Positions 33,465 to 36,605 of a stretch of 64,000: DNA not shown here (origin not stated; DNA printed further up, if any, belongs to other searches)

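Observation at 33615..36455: Secreted bacterial protease with the fungal Nma111 / plant DEG7 tandem-HtrA architecture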

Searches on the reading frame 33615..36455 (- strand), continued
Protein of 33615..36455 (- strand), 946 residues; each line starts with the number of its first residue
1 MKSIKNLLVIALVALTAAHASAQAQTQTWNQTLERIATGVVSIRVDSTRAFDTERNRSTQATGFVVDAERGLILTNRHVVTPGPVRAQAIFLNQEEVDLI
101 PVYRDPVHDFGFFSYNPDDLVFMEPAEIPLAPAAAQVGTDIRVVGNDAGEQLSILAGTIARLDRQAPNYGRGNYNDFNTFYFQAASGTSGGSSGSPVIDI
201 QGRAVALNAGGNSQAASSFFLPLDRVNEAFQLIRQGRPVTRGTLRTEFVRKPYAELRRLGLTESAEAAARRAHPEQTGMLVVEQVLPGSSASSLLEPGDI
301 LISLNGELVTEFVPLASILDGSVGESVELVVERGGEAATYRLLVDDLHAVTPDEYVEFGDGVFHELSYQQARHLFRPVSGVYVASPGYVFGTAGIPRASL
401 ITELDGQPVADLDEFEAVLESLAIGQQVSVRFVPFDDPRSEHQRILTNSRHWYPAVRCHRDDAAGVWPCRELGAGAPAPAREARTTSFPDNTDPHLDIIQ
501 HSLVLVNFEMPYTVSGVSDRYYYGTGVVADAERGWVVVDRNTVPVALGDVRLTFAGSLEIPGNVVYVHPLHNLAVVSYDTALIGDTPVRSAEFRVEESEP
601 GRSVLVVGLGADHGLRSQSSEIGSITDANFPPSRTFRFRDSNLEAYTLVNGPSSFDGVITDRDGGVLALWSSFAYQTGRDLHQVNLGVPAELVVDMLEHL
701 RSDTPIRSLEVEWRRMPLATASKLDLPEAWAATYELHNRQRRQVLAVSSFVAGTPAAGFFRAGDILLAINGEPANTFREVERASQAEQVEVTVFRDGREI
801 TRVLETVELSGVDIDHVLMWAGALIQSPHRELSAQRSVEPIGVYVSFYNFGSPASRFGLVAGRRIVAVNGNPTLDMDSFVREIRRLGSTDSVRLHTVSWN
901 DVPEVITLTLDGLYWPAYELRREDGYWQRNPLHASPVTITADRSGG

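Call 6: find_homologous_proteins(query=window:33615-36455:-, max_evalue=0.00001)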
Query window:33615-36455:- (946 aa): 7990 proteins with E <= 0.00001 among 8000 candidates; the best 120 are listed.
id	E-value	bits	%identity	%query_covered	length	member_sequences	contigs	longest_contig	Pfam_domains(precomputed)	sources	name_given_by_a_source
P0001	0.0e+0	2000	94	100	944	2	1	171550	PF14685.15,PF13365.13,PF12812.14,PF17820.8,PF00595.30,PF13180.13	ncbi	-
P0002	0.0e+0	1728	81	100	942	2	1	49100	PF14685.15,PF13365.13,PF12812.14,PF17820.8,PF00595.30,PF13180.13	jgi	jgi:pro-apoptotic serine protease NMA111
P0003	0.0e+0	1659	77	99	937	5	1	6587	PF14685.15,PF13365.13,PF12812.14,PF17820.8,PF00595.30,PF13180.13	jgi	jgi:pro-apoptotic serine protease NMA111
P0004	0.0e+0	1481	71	98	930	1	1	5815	PF13365.13,PF12812.14,PF17820.8,PF00595.30,PF13180.13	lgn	-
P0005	0.0e+0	1477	70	97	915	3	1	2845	PF14685.15,PF13365.13,PF12812.14,PF17820.8,PF00595.30,PF13180.13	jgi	jgi:S1-C subfamily serine protease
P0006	0.0e+0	1473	72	96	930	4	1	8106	PF13365.13,PF12812.14,PF17820.8,PF00595.30,PF13180.13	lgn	-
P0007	0.0e+0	1471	70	98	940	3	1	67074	PF13365.13,PF12812.14,PF17820.8,PF00595.30,PF13180.13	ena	-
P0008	0.0e+0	1469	70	99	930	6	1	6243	PF13365.13,PF12812.14,PF17820.8,PF00595.30,PF13180.13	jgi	jgi:S1-C subfamily serine protease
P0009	0.0e+0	1467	71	98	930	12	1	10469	PF13365.13,PF12812.14,PF17820.8,PF00595.30,PF13180.13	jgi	jgi:S1-C subfamily serine protease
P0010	0.0e+0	1464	70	99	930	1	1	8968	PF14685.15,PF13365.13,PF12812.14,PF17820.8,PF00595.30,PF13180.13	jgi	jgi:S1-C subfamily serine protease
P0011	0.0e+0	1455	71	96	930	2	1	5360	PF13365.13,PF12812.14,PF17820.8,PF00595.30,PF13180.13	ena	-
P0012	0.0e+0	1454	70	98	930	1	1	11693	PF14685.15,PF13365.13,PF12812.14,PF17820.8,PF00595.30,PF13180.13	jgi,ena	-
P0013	0.0e+0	1453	71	96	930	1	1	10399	PF14685.15,PF13365.13,PF12812.14,PF17820.8,PF00595.30,PF13180.13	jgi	jgi:S1-C subfamily serine protease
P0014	0.0e+0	1452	69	98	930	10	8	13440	PF13365.13,PF12812.14,PF17820.8,PF00595.30,PF13180.13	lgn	-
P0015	0.0e+0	1451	68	98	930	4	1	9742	PF19805.6,PF13365.13,PF12812.14,PF17820.8,PF00595.30,PF13180.13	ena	-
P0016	0.0e+0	1450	70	99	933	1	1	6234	PF14685.15,PF13365.13,PF12812.14,PF17820.8,PF00595.30,PF13180.13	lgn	-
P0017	0.0e+0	1450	69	96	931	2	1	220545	PF14685.15,PF13365.13,PF12812.14,PF17820.8,PF00595.30,PF13180.13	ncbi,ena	ncbi:MAG TPA: trypsin-like peptidase domain-containing protein [Gammaproteobacteria bacterium]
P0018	0.0e+0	1443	68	98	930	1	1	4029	PF13365.13,PF12812.14,PF17820.8,PF00595.30,PF13180.13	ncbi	-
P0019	0.0e+0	1443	69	96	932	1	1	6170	PF14685.15,PF13365.13,PF12812.14,PF17820.8,PF00595.30,PF13180.13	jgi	jgi:S1-C subfamily serine protease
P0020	0.0e+0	1442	68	98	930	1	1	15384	PF13365.13,PF12812.14,PF17820.8,PF00595.30,PF13180.13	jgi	jgi:S1-C subfamily serine protease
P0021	0.0e+0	1442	69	96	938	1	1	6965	PF14685.15,PF13365.13,PF12812.14,PF17820.8,PF00595.30,PF13180.13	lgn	-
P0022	0.0e+0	1441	68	96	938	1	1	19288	PF14685.15,PF13365.13,PF12812.14,PF17820.8,PF00595.30,PF13180.13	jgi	jgi:pro-apoptotic serine protease NMA111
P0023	0.0e+0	1439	68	98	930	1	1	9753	PF13365.13,PF12812.14,PF17820.8,PF00595.30,PF13180.13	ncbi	-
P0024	0.0e+0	1438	69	97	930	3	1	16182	PF14685.15,PF13365.13,PF12812.14,PF17820.8,PF00595.30,PF13180.13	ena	-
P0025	0.0e+0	1437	68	98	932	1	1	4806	PF14685.15,PF13365.13,PF12812.14,PF17820.8,PF00595.30,PF13180.13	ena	-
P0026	0.0e+0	1436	68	98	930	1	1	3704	PF13365.13,PF12812.14,PF17820.8,PF00595.30,PF13180.13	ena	-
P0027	0.0e+0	1434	69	96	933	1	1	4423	PF14685.15,PF13365.13,PF12812.14,PF17820.8,PF00595.30,PF13180.13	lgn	-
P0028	0.0e+0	1433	69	97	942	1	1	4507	PF19805.6,PF14685.15,PF13365.13,PF12812.14,PF17820.8,PF00595.30,PF13180.13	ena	-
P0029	0.0e+0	1433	68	96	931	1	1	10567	PF14685.15,PF13365.13,PF12812.14,PF17820.8,PF00595.30,PF13180.13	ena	-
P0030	0.0e+0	1432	69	96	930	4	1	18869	PF14685.15,PF13365.13,PF12812.14,PF17820.8,PF00595.30,PF13180.13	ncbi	ncbi:MAG TPA: trypsin-like peptidase domain-containing protein [Gammaproteobacteria bacterium]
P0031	0.0e+0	1432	69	96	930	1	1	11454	PF14685.15,PF13365.13,PF12812.14,PF17820.8,PF00595.30,PF13180.13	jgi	jgi:S1-C subfamily serine protease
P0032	0.0e+0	1432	68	98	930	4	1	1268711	PF13365.13,PF12812.14,PF17820.8,PF00595.30,PF13180.13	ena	-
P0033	0.0e+0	1430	68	98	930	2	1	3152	PF14685.15,PF13365.13,PF12812.14,PF17820.8,PF00595.30,PF13180.13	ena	-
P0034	0.0e+0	1430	68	99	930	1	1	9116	PF13365.13,PF12812.14,PF17820.8,PF00595.30,PF13180.13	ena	-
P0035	0.0e+0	1429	68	97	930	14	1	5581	PF13365.13,PF12812.14,PF17820.8,PF00595.30,PF13180.13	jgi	jgi:S1-C subfamily serine protease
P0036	0.0e+0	1428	68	98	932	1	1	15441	PF13365.13,PF12812.14,PF17820.8,PF00595.30,PF13180.13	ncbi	-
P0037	0.0e+0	1426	67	98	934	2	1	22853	PF13365.13,PF12812.14,PF17820.8,PF00595.30,PF13180.13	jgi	jgi:S1-C subfamily serine protease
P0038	0.0e+0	1426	67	98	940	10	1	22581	PF14685.15,PF13365.13,PF12812.14,PF17820.8,PF00595.30,PF13180.13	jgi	-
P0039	0.0e+0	1424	69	97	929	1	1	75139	PF14685.15,PF13365.13,PF12812.14,PF17820.8,PF00595.30,PF13180.13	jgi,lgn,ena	-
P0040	0.0e+0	1423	68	98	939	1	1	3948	PF14685.15,PF13365.13,PF12812.14,PF17820.8,PF00595.30,PF13180.13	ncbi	-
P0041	0.0e+0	1423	68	99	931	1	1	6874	PF13365.13,PF12812.14,PF17820.8,PF00595.30,PF13180.13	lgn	-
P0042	0.0e+0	1423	67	99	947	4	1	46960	PF13365.13,PF12812.14,PF17820.8,PF00595.30,PF13180.13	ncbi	-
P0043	0.0e+0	1422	67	99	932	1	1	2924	PF13365.13,PF12812.14,PF17820.8,PF00595.30,PF13180.13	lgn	-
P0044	0.0e+0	1422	67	99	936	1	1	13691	PF19805.6,PF13365.13,PF12812.14,PF17820.8,PF00595.30,PF13180.13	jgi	jgi:S1-C subfamily serine protease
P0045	0.0e+0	1421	68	96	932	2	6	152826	PF13365.13,PF12812.14,PF17820.8,PF00595.30,PF13180.13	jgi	jgi:S1-C subfamily serine protease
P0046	0.0e+0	1420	67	97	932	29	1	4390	PF13365.13,PF12812.14,PF17820.8,PF00595.30,PF13180.13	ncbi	-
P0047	0.0e+0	1419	68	96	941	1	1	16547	PF19805.6,PF14685.15,PF13365.13,PF12812.14,PF17820.8,PF00595.30,PF13180.13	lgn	-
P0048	0.0e+0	1419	68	98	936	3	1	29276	PF13365.13,PF12812.14,PF17820.8,PF00595.30,PF13180.13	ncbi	-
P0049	0.0e+0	1418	67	96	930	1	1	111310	PF14685.15,PF13365.13,PF12812.14,PF17820.8,PF00595.30,PF13180.13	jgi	jgi:S1-C subfamily serine protease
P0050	0.0e+0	1417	67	98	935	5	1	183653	PF14685.15,PF13365.13,PF12812.14,PF17820.8,PF00595.30,PF13180.13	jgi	jgi:S1-C subfamily serine protease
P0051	0.0e+0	1417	68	96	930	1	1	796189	PF13365.13,PF12812.14,PF17820.8,PF00595.30,PF13180.13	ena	-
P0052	0.0e+0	1416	67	96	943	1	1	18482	PF14685.15,PF13365.13,PF12812.14,PF17820.8,PF00595.30,PF13180.13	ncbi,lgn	-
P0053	0.0e+0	1416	67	98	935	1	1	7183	PF19805.6,PF13365.13,PF12812.14,PF17820.8,PF00595.30,PF13180.13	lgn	-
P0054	0.0e+0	1416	68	98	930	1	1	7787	PF14685.15,PF13365.13,PF12812.14,PF17820.8,PF00595.30,PF13180.13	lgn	-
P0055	0.0e+0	1415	68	98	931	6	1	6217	PF13365.13,PF12812.14,PF17820.8,PF00595.30,PF13180.13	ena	-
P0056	0.0e+0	1414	67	98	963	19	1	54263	PF14685.15,PF13365.13,PF12812.14,PF17820.8,PF00595.30,PF13180.13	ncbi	-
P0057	0.0e+0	1413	67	98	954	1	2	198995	PF13365.13,PF12812.14,PF17820.8,PF00595.30,PF13180.13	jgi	jgi:S1-C subfamily serine protease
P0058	0.0e+0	1412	67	99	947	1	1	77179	PF13365.13,PF12812.14,PF17820.8,PF00595.30,PF13180.13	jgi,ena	-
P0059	0.0e+0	1412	67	99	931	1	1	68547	PF13365.13,PF12812.14,PF17820.8,PF00595.30,PF13180.13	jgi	-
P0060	0.0e+0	1411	67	97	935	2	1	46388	PF13365.13,PF12812.14,PF17820.8,PF00595.30,PF13180.13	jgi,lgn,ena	-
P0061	0.0e+0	1411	68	97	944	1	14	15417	PF14685.15,PF13365.13,PF12812.14,PF17820.8,PF00595.30,PF13180.13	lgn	-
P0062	0.0e+0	1411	67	96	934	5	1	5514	PF14685.15,PF13365.13,PF12812.14,PF17820.8,PF00595.30,PF13180.13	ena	-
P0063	0.0e+0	1410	67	98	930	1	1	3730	PF14685.15,PF13365.13,PF12812.14,PF17820.8,PF00595.30,PF13180.13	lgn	-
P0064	0.0e+0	1410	67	96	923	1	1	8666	PF13365.13,PF12812.14,PF17820.8,PF00595.30,PF13180.13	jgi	jgi:S1-C subfamily serine protease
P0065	0.0e+0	1409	67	98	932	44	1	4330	PF14685.15,PF13365.13,PF12812.14,PF17820.8,PF00595.30,PF13180.13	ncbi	-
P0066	0.0e+0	1409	66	98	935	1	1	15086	PF19805.6,PF13365.13,PF12812.14,PF17820.8,PF00595.30,PF13180.13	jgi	jgi:S1-C subfamily serine protease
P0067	0.0e+0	1408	68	96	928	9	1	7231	PF13365.13,PF12812.14,PF17820.8,PF00595.30,PF13180.13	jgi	jgi:S1-C subfamily serine protease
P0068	0.0e+0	1408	67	99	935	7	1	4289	PF14685.15,PF13365.13,PF12812.14,PF17820.8,PF00595.30,PF13180.13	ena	-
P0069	0.0e+0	1408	67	97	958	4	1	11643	PF13365.13,PF12812.14,PF17820.8,PF00595.30,PF13180.13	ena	-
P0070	0.0e+0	1408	69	96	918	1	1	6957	PF14685.15,PF13365.13,PF12812.14,PF17820.8,PF00595.30,PF13180.13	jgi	-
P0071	0.0e+0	1407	67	98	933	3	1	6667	PF14685.15,PF13365.13,PF12812.14,PF17820.8,PF00595.30,PF13180.13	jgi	jgi:S1-C subfamily serine protease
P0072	0.0e+0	1407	67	96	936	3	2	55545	PF19805.6,PF14685.15,PF13365.13,PF12812.14,PF17820.8,PF00595.30,PF13180.13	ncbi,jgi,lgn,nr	ncbi:MAG TPA: trypsin-like peptidase domain-containing protein [Gammaproteobacteria bacterium]|jgi:S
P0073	0.0e+0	1407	66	98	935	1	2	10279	PF19805.6,PF14685.15,PF13365.13,PF12812.14,PF17820.8,PF00595.30,PF13180.13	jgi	jgi:S1-C subfamily serine protease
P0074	0.0e+0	1407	68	98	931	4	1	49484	PF13365.13,PF12812.14,PF17820.8,PF00595.30,PF13180.13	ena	-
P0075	0.0e+0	1407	67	97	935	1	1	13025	PF19805.6,PF13365.13,PF12812.14,PF17820.8,PF00595.30,PF13180.13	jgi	jgi:pro-apoptotic serine protease NMA111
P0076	0.0e+0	1406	66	98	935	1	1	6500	PF14685.15,PF13365.13,PF12812.14,PF17820.8,PF00595.30,PF13180.13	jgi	jgi:S1-C subfamily serine protease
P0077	0.0e+0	1404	69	95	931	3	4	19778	PF14685.15,PF13365.13,PF12812.14,PF17820.8,PF00595.30,PF13180.13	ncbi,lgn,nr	ncbi:MAG: PDZ domain-containing protein [Gammaproteobacteria bacterium]|nr:hypothetical protein [Gam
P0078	0.0e+0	1404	66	99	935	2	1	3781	PF14685.15,PF13365.13,PF12812.14,PF17820.8,PF00595.30,PF13180.13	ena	-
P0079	0.0e+0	1404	68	96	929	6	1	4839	PF13365.13,PF12812.14,PF17820.8,PF00595.30,PF13180.13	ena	-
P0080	0.0e+0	1403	67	98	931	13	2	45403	PF13365.13,PF12812.14,PF17820.8,PF00595.30,PF13180.13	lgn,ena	-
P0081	0.0e+0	1403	69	95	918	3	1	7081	PF14685.15,PF13365.13,PF12812.14,PF17820.8,PF00595.30,PF13180.13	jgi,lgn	-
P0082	0.0e+0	1402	68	96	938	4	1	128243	PF13365.13,PF12812.14,PF17820.8,PF00595.30,PF13180.13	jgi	jgi:S1-C subfamily serine protease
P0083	0.0e+0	1402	66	99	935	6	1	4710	PF14685.15,PF13365.13,PF12812.14,PF17820.8,PF00595.30,PF13180.13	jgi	-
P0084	0.0e+0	1402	65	99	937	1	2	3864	PF13365.13,PF12812.14,PF17820.8,PF00595.30,PF13180.13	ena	-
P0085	0.0e+0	1402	67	99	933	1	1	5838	PF19805.6,PF13365.13,PF12812.14,PF17820.8,PF00595.30,PF13180.13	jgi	jgi:S1-C subfamily serine protease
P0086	0.0e+0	1401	66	97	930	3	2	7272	PF19805.6,PF14685.15,PF13365.13,PF12812.14,PF17820.8,PF00595.30,PF13180.13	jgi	jgi:S1-C subfamily serine protease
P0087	0.0e+0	1401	67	99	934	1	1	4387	PF13365.13,PF12812.14,PF17820.8,PF00595.30,PF13180.13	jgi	jgi:S1-C subfamily serine protease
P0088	0.0e+0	1400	66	99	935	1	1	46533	PF14685.15,PF13365.13,PF12812.14,PF17820.8,PF00595.30,PF13180.13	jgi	jgi:S1-C subfamily serine protease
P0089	0.0e+0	1399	67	96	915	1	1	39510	PF13365.13,PF12812.14,PF17820.8,PF00595.30,PF13180.13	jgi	jgi:S1-C subfamily serine protease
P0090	0.0e+0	1398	67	99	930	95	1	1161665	PF14685.15,PF13365.13,PF12812.14,PF17820.8,PF00595.30,PF13180.13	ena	-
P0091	0.0e+0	1398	66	96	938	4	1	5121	PF13365.13,PF12812.14,PF17820.8,PF00595.30,PF13180.13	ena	-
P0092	0.0e+0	1398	67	96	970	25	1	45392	PF13365.13,PF12812.14,PF17820.8,PF00595.30,PF13180.13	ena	-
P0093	0.0e+0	1398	68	97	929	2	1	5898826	PF14685.15,PF13365.13,PF12812.14,PF17820.8,PF00595.30,PF13180.13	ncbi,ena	-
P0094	0.0e+0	1398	66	99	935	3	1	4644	PF13365.13,PF12812.14,PF17820.8,PF00595.30,PF13180.13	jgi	jgi:S1-C subfamily serine protease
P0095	0.0e+0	1397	66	99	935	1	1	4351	PF19805.6,PF13365.13,PF12812.14,PF17820.8,PF00595.30,PF13180.13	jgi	jgi:S1-C subfamily serine protease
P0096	0.0e+0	1397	67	96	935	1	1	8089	PF13365.13,PF12812.14,PF17820.8,PF00595.30,PF13180.13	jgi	jgi:S1-C subfamily serine protease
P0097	0.0e+0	1396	68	96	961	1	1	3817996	PF13365.13,PF12812.14,PF17820.8,PF00595.30,PF13180.13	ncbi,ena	-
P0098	0.0e+0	1396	66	99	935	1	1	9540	PF13365.13,PF12812.14,PF17820.8,PF00595.30,PF13180.13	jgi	jgi:S1-C subfamily serine protease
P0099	0.0e+0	1396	67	99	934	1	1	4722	PF14685.15,PF13365.13,PF12812.14,PF17820.8,PF00595.30,PF13180.13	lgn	-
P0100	0.0e+0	1396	67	99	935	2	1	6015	PF14685.15,PF13365.13,PF12812.14,PF17820.8,PF00595.30,PF13180.13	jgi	jgi:S1-C subfamily serine protease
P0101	0.0e+0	1395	67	99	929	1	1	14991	PF19805.6,PF14685.15,PF13365.13,PF12812.14,PF17820.8,PF00595.30,PF13180.13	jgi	jgi:S1-C subfamily serine protease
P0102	0.0e+0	1394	66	99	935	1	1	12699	PF14685.15,PF13365.13,PF12812.14,PF17820.8,PF00595.30,PF13180.13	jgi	-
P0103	0.0e+0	1394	66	96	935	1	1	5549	PF13365.13,PF12812.14,PF17820.8,PF00595.30,PF13180.13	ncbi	-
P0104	0.0e+0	1394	66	97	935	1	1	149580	PF13365.13,PF12812.14,PF17820.8,PF00595.30,PF13180.13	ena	-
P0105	0.0e+0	1394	65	98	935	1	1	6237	PF14685.15,PF13365.13,PF12812.14,PF17820.8,PF00595.30,PF13180.13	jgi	jgi:S1-C subfamily serine protease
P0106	0.0e+0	1394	66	98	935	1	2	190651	PF19805.6,PF13365.13,PF12812.14,PF17820.8,PF00595.30,PF13180.13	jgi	jgi:S1-C subfamily serine protease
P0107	0.0e+0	1394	66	97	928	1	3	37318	PF14685.15,PF13365.13,PF12812.14,PF17820.8,PF00595.30,PF13180.13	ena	-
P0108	0.0e+0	1394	67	99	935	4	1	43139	PF13365.13,PF12812.14,PF17820.8,PF00595.30,PF13180.13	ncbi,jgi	jgi:S1-C subfamily serine protease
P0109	0.0e+0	1394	67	98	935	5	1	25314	PF19805.6,PF14685.15,PF13365.13,PF12812.14,PF17820.8,PF00595.30,PF13180.13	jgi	jgi:S1-C subfamily serine protease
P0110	0.0e+0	1393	67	96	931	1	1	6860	PF13365.13,PF12812.14,PF17820.8,PF00595.30,PF13180.13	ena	-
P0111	0.0e+0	1393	67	99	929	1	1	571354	PF13365.13,PF12812.14,PF17820.8,PF00595.30,PF13180.13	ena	-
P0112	0.0e+0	1393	66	99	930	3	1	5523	PF14685.15,PF13365.13,PF12812.14,PF17820.8,PF00595.30,PF13180.13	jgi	-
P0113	0.0e+0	1393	67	98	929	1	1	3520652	PF13365.13,PF12812.14,PF17820.8,PF00595.30,PF13180.13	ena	-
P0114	0.0e+0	1393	66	99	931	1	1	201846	PF13365.13,PF12812.14,PF17820.8,PF00595.30,PF13180.13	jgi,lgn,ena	-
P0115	0.0e+0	1392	67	96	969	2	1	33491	PF19805.6,PF14685.15,PF13365.13,PF12812.14,PF17820.8,PF00595.30,PF13180.13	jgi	jgi:S1-C subfamily serine protease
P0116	0.0e+0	1392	68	96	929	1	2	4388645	PF14685.15,PF13365.13,PF12812.14,PF17820.8,PF00595.30,PF13180.13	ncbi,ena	-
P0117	0.0e+0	1392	65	96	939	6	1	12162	PF13365.13,PF12812.14,PF17820.8,PF00595.30,PF13180.13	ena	-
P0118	0.0e+0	1392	67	99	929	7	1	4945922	PF14685.15,PF13365.13,PF12812.14,PF17820.8,PF00595.30,PF13180.13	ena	-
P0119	0.0e+0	1391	67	96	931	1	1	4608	PF13365.13,PF12812.14,PF17820.8,PF00595.30,PF13180.13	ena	-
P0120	0.0e+0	1391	65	99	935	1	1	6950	PF13365.13,PF12812.14,PF17820.8,PF00595.30,PF13180.13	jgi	jgi:S1-C subfamily serine protease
